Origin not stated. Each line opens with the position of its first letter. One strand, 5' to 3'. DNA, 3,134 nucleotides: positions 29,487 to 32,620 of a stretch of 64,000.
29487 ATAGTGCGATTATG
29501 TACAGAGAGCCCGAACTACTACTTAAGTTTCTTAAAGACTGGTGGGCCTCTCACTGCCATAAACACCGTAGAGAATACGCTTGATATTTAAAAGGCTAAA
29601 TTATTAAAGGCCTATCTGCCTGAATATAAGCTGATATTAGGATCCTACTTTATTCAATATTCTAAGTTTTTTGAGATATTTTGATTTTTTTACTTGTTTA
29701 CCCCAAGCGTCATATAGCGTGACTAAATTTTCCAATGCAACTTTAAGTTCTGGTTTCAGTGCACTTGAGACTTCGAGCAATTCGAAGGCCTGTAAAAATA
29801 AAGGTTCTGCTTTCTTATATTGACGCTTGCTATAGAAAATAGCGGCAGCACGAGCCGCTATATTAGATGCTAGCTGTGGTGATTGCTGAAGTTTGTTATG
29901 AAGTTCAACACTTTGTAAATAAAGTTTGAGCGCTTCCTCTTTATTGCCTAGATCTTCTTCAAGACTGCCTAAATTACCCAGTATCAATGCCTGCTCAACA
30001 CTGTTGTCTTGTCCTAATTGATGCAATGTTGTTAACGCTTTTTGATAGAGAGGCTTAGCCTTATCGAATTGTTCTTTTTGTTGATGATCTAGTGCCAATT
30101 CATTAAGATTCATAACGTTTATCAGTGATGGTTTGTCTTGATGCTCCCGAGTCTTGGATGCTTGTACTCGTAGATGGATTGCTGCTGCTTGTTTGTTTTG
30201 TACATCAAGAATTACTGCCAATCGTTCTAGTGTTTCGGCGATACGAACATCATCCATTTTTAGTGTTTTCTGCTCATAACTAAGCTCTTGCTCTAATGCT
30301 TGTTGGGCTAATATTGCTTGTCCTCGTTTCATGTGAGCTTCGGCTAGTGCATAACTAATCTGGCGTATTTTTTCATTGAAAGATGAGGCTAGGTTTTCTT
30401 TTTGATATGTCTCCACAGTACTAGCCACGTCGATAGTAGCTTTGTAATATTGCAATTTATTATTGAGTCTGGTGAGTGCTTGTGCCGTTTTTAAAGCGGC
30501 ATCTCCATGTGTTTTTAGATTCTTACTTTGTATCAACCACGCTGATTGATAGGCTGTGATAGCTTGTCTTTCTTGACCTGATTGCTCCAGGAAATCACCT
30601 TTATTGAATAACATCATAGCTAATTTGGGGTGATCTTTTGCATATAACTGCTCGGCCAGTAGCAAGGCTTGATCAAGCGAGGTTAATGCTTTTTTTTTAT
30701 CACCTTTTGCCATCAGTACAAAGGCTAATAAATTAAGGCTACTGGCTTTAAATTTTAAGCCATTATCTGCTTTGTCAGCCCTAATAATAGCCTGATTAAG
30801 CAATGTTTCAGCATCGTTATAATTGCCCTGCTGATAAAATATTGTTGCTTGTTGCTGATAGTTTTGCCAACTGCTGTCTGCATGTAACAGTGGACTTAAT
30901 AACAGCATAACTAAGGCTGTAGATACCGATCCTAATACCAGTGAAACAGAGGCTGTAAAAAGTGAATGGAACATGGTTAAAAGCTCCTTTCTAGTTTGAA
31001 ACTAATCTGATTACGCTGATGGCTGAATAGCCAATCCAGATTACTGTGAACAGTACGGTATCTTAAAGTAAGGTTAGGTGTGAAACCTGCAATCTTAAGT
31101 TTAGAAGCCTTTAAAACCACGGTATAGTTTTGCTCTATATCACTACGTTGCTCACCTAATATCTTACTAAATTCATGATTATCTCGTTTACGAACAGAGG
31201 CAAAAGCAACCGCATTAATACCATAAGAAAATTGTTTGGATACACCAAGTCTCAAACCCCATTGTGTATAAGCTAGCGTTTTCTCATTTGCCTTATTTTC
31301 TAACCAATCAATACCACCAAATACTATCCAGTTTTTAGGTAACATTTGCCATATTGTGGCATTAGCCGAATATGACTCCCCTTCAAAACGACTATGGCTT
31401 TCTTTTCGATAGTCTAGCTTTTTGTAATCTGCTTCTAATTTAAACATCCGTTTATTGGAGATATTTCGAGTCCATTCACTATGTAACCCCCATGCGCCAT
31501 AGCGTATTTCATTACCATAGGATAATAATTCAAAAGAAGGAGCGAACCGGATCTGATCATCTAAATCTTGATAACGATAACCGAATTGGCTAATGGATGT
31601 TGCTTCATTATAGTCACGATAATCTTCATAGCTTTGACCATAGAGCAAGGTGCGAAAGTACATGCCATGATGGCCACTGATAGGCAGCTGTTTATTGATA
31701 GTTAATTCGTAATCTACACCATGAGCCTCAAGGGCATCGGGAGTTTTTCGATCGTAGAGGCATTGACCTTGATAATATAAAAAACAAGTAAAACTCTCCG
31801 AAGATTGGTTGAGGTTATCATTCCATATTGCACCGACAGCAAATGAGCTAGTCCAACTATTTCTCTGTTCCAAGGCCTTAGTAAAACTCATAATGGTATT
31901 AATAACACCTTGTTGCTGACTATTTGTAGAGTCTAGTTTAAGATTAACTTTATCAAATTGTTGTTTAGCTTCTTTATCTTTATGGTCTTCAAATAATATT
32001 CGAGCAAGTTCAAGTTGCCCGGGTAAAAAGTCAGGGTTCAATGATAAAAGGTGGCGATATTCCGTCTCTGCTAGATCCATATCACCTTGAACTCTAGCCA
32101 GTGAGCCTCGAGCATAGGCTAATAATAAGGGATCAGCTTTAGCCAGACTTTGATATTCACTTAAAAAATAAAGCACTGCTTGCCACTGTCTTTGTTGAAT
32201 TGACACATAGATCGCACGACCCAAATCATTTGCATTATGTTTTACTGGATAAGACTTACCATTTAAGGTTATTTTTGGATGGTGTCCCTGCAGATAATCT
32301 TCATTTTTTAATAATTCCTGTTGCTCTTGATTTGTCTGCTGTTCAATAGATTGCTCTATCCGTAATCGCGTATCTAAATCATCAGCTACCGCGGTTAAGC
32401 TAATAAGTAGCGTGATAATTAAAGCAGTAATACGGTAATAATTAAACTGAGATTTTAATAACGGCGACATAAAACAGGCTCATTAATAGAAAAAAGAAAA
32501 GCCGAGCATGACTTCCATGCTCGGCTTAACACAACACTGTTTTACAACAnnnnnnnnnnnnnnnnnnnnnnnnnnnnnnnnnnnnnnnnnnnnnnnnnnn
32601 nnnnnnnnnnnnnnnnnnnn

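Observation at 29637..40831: Fur/ECF-controlled Slam (type XI secretion) locus with a non-lipidated TbpB/hemophilin-like cargo and a giant STN receptor, but no heme-utilisation genes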

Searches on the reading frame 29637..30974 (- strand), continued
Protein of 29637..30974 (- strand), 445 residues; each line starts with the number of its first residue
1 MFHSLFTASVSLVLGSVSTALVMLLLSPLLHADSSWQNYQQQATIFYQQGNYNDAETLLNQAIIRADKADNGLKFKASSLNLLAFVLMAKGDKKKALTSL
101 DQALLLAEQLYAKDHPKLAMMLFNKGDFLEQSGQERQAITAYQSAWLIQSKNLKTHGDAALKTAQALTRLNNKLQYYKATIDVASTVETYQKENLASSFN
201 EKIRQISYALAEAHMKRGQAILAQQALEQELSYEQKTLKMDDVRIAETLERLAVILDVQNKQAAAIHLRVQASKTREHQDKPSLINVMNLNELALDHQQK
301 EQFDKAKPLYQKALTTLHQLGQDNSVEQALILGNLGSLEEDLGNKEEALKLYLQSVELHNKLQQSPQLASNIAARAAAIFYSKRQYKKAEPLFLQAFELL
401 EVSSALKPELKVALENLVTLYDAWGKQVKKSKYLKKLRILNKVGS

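Call 76: find_encoding_contigs(protein=P0077, flank=8000, max_places=1)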
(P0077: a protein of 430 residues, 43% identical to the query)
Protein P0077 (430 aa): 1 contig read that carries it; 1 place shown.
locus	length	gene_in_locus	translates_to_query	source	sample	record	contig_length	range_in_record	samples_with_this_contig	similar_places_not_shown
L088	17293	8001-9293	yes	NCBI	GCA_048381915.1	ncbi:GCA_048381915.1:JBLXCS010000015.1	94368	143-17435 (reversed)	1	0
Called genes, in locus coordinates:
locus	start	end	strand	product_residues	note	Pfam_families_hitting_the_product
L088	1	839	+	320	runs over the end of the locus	PF00316:FBPase, PF18913:FBPase_C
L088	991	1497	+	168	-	PF13384:HTH_23 (faint), PF07638:Sigma70_ECF (weak), PF04542:Sigma70_r2, PF08281:Sigma70_r4_2, PF04545:Sigma70_r4 (weak)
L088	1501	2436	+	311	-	PF16220:DUF4880, PF04773:FecR (weak)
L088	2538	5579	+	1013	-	PF07660:STN, PF07715:Plug, PF00593:TonB_dep_Rec_b-barrel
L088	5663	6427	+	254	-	PF22828:HphA_N, PF22829:HphA_C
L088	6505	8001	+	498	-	PF24575:TPR_Slam, PF04575:SlipAM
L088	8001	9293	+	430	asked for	PF00515:TPR_1 (faint), PF07719:TPR_2 (faint), PF13176:TPR_7 (faint), PF13374:TPR_10 (faint), PF13428:TPR_14 (faint), PF13432:TPR_16 (faint), PF17874:TPR_MalT (weak), PF13424:TPR_12, +1 more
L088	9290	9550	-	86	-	-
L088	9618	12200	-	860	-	PF06808:DctM, PF11874:DUF3394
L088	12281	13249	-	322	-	PF16868:NMT1_3, PF09084:NMT1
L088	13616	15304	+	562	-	PF00497:SBP_bac_3, PF00512:HisKA (weak), PF02518:HATPase_c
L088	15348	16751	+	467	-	PF00072:Response_reg, PF00158:Sigma54_activat, PF14532:Sigma54_activ_2, PF07728:AAA_5 (weak), PF25601:AAA_lid_14, PF02954:HTH_8 (weak)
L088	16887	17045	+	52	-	PF01679:Pmp3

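Call 77: find_encoding_contigs(protein=P0080, flank=8000, max_places=1)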
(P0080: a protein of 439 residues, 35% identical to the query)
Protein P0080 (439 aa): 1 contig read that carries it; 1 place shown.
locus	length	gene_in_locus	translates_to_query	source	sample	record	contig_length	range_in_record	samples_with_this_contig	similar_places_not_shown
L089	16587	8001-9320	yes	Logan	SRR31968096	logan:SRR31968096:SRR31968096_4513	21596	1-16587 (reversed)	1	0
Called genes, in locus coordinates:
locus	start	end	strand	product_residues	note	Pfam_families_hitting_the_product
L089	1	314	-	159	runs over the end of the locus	PF13924:Lipocalin_5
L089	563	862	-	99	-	-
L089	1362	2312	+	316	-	PF16220:DUF4880, PF04773:FecR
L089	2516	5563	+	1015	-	PF07660:STN, PF07715:Plug, PF00593:TonB_dep_Rec_b-barrel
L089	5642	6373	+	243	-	PF22828:HphA_N, PF01298:TbpB_B_D (weak), PF22829:HphA_C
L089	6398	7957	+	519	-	PF24575:TPR_Slam, PF04575:SlipAM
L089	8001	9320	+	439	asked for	PF00515:TPR_1 (faint), PF07719:TPR_2 (faint), PF13176:TPR_7 (faint), PF13181:TPR_8 (faint), PF13424:TPR_12 (faint), PF13428:TPR_14 (faint), PF14559:TPR_19 (faint), PF17874:TPR_MalT (faint), +1 more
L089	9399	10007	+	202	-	PF01126:Heme_oxygenase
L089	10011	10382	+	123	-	PF04304:DUF454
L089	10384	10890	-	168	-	PF04542:Sigma70_r2, PF07638:Sigma70_ECF (weak), PF13384:HTH_23 (faint), PF22233:PhyR_sigma-like (faint), PF08281:Sigma70_r4_2, PF04545:Sigma70_r4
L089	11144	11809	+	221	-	PF01243:PNPOx_N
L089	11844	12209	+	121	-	-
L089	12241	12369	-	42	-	-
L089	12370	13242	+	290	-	PF01163:RIO1, PF01636:APH (faint)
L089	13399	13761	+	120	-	-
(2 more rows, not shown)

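Call 78: find_encoding_contigs(protein=P0079, flank=8000, max_places=1)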
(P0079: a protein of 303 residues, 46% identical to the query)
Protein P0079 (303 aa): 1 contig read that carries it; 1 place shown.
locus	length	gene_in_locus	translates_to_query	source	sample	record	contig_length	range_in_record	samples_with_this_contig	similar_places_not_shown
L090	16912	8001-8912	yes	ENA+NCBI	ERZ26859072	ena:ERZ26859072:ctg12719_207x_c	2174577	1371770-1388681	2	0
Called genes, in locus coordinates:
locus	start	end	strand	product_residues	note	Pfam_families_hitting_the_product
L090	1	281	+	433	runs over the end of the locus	PF00515:TPR_1 (faint), PF07719:TPR_2 (faint), PF13374:TPR_10 (faint), PF13424:TPR_12, PF17874:TPR_MalT (faint), PF13424:TPR_12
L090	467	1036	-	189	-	PF01609:DDE_Tnp_1, PF13612:DDE_Tnp_1_3 (weak), PF13359:DDE_Tnp_4, PF13751:DDE_Tnp_1_6 (weak)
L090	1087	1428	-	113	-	PF05598:DUF772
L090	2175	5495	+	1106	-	PF07660:STN, PF07715:Plug, PF00593:TonB_dep_Rec_b-barrel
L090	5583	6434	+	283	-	PF22828:HphA_N, PF22829:HphA_C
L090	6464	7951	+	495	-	PF24575:TPR_Slam, PF04575:SlipAM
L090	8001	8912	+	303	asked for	PF00515:TPR_1 (faint), PF07719:TPR_2 (faint), PF08631:SPO22 (faint), PF13181:TPR_8 (faint), PF13374:TPR_10 (faint), PF13424:TPR_12, PF23558:TPR_P4H (faint), PF13424:TPR_12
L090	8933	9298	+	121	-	-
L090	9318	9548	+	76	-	-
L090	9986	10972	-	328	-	PF04307:YdjM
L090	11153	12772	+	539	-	PF00795:CN_hydrolase, PF02540:NAD_synthase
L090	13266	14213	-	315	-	PF05598:DUF772, PF01609:DDE_Tnp_1, PF13612:DDE_Tnp_1_3, PF13359:DDE_Tnp_4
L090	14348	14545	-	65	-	-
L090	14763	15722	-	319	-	PF05598:DUF772, PF01609:DDE_Tnp_1, PF13612:DDE_Tnp_1_3 (weak), PF13359:DDE_Tnp_4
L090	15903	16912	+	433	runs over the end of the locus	PF02746:MR_MLE_N (faint), PF13378:MR_MLE_C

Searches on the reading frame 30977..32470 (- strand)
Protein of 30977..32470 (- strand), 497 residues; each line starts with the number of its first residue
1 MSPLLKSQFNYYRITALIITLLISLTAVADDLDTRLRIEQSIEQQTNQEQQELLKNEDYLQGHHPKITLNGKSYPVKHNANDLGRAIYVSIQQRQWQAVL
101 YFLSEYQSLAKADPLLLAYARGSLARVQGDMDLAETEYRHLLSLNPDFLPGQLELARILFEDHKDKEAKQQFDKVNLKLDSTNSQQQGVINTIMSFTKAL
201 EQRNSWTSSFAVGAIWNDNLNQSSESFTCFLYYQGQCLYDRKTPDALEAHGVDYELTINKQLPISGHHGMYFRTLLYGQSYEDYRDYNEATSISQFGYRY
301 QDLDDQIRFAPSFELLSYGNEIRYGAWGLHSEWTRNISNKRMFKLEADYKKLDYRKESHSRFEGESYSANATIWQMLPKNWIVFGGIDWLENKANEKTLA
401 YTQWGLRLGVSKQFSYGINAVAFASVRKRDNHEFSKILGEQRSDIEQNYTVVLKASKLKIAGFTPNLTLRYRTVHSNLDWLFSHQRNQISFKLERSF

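Call 3: search_protein_families(library=pfam, proteins=[window:30977-32470:-], max_evalue=0.01)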
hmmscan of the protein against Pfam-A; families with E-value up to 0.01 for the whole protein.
window:30977-32470:- (497 aa): 3 families
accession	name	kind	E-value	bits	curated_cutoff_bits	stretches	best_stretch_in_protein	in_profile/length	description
PF04575.19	SlipAM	-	1.7e-52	179.2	22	1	206-497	1-288/288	Surface lipoprotein assembly modifier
PF24575.1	TPR_Slam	-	1.4e-25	90.1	35.2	1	76-172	8-104/104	Surface lipoprotein assembly modifier, N-terminal TPR repeats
PF14559.12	TPR_19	-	0.0015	19.3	25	1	128-179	4-55/68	Tetratricopeptide repeat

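Call 8: search_protein_families(library=ncbifam, proteins=[window:30977-32470:-], max_evalue=0.001)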
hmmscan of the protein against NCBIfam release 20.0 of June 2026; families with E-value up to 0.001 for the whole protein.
window:30977-32470:- (497 aa): 1 family
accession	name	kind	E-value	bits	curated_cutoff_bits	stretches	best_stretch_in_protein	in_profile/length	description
TIGR02917.1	PEP_TPR_lipo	equivalog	2.4e-05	22.4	312.2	1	117-175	127-253/899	XrtA/PEP-CTERM system TPR-repeat protein PrsT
